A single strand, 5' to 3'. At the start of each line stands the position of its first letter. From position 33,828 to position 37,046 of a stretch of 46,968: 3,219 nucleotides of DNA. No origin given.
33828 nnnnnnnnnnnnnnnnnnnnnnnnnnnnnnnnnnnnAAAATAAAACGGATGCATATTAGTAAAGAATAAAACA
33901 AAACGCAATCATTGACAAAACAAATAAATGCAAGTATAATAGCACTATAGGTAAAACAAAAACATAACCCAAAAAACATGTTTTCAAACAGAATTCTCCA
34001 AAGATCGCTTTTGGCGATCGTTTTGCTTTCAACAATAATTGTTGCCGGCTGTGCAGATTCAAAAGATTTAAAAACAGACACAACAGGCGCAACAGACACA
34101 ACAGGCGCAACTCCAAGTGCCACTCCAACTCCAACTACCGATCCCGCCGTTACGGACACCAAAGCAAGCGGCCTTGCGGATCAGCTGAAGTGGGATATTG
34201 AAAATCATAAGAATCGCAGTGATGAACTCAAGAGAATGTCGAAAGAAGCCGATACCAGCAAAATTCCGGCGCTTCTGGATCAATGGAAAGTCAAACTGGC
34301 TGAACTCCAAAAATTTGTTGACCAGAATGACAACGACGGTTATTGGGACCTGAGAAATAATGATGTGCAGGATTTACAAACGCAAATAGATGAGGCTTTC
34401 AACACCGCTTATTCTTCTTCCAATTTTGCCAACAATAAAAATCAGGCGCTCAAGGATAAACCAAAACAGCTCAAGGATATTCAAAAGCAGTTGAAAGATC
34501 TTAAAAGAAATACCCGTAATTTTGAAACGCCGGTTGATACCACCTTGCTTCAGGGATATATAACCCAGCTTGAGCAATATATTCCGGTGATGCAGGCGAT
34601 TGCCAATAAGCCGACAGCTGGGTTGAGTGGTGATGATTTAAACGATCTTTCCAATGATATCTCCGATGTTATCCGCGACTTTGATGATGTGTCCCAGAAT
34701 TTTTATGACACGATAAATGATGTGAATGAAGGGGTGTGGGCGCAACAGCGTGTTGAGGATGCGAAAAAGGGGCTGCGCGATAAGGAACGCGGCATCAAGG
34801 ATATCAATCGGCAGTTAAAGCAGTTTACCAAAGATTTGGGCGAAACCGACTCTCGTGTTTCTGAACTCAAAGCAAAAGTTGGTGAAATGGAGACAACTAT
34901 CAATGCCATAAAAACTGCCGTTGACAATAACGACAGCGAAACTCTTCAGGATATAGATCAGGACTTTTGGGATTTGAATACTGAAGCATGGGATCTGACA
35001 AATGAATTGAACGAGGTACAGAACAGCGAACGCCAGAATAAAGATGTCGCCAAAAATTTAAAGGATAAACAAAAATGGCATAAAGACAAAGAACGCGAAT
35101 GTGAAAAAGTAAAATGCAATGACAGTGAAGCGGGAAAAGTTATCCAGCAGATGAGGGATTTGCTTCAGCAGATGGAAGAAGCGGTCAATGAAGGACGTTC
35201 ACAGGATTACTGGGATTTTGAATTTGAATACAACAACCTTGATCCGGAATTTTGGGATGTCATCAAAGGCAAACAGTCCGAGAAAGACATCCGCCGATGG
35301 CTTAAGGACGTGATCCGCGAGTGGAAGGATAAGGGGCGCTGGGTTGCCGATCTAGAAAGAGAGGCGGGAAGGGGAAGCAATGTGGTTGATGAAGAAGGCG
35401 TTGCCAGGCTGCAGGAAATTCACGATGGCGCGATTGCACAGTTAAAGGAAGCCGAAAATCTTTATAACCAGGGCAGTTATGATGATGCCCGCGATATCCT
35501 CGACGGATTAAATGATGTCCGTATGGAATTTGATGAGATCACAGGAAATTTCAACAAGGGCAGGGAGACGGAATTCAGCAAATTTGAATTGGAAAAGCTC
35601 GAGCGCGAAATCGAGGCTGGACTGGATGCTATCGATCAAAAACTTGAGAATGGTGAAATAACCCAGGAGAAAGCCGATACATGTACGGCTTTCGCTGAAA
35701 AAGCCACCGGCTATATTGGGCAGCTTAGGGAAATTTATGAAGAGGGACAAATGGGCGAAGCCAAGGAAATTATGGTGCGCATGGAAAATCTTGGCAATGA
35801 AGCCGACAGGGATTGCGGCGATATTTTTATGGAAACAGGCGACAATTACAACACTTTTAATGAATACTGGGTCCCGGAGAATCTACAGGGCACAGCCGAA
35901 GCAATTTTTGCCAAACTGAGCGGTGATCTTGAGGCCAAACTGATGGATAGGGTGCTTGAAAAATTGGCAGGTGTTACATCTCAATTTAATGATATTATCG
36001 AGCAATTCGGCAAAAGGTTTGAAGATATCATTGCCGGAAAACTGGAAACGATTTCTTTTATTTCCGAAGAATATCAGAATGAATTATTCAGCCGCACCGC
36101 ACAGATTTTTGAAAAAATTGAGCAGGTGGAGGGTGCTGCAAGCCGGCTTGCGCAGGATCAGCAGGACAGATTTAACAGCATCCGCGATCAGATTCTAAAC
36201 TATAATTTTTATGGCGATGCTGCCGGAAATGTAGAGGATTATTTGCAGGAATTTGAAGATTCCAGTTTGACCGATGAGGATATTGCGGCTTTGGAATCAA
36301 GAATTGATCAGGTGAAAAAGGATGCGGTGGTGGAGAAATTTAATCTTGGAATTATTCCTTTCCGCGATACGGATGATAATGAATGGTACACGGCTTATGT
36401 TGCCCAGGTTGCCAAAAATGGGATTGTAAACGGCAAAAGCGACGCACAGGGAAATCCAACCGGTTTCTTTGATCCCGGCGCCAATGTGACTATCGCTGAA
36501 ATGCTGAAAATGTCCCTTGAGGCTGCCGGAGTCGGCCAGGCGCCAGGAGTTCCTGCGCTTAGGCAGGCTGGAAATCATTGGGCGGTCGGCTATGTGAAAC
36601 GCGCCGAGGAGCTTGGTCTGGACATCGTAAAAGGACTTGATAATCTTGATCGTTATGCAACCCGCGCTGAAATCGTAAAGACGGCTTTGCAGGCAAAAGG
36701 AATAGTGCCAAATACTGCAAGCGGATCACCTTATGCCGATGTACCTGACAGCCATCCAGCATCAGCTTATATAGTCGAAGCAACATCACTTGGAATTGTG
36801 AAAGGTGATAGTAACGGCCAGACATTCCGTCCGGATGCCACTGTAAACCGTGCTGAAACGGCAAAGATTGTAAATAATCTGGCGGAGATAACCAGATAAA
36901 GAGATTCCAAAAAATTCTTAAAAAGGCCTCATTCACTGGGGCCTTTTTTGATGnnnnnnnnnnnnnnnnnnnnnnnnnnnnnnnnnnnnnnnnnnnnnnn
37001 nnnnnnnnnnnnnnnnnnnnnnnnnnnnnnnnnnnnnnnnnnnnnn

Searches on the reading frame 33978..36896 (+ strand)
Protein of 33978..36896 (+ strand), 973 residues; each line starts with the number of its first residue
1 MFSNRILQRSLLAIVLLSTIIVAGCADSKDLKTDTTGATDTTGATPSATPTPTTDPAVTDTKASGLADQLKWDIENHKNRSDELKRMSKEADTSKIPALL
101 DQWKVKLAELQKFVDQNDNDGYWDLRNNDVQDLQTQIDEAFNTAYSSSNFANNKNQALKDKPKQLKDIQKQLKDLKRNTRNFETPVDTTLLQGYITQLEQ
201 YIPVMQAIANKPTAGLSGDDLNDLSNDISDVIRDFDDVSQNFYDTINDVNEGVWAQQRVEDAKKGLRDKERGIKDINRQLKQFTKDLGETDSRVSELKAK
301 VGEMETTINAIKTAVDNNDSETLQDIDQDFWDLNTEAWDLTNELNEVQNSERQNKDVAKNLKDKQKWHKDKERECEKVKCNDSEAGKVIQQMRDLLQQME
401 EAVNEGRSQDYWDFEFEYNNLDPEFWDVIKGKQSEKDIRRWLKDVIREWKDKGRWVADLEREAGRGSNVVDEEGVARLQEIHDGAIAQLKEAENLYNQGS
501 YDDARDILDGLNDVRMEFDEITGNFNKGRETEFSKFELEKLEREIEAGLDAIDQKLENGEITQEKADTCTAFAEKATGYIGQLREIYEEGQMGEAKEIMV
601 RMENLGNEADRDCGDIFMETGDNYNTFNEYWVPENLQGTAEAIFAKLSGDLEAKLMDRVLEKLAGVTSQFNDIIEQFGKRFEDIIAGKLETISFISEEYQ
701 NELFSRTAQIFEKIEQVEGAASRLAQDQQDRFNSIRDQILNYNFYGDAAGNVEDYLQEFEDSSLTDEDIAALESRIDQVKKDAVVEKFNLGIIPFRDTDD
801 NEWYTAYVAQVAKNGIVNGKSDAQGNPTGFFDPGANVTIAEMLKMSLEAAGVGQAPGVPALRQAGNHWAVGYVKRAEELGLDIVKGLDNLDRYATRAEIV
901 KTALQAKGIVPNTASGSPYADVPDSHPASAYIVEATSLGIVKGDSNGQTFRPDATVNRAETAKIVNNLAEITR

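Call 57: search_protein_families(library=pfam, proteins=[window:33978-36896:+], max_evalue=0.00001)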
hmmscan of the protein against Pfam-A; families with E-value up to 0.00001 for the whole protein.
window:33978-36896:+ (973 aa): 1 family
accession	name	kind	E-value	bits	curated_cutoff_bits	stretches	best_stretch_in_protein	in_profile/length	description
PF00395.25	SLH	-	1.2e-14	54.4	20.8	1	918-962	1-44/44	S-layer homology domain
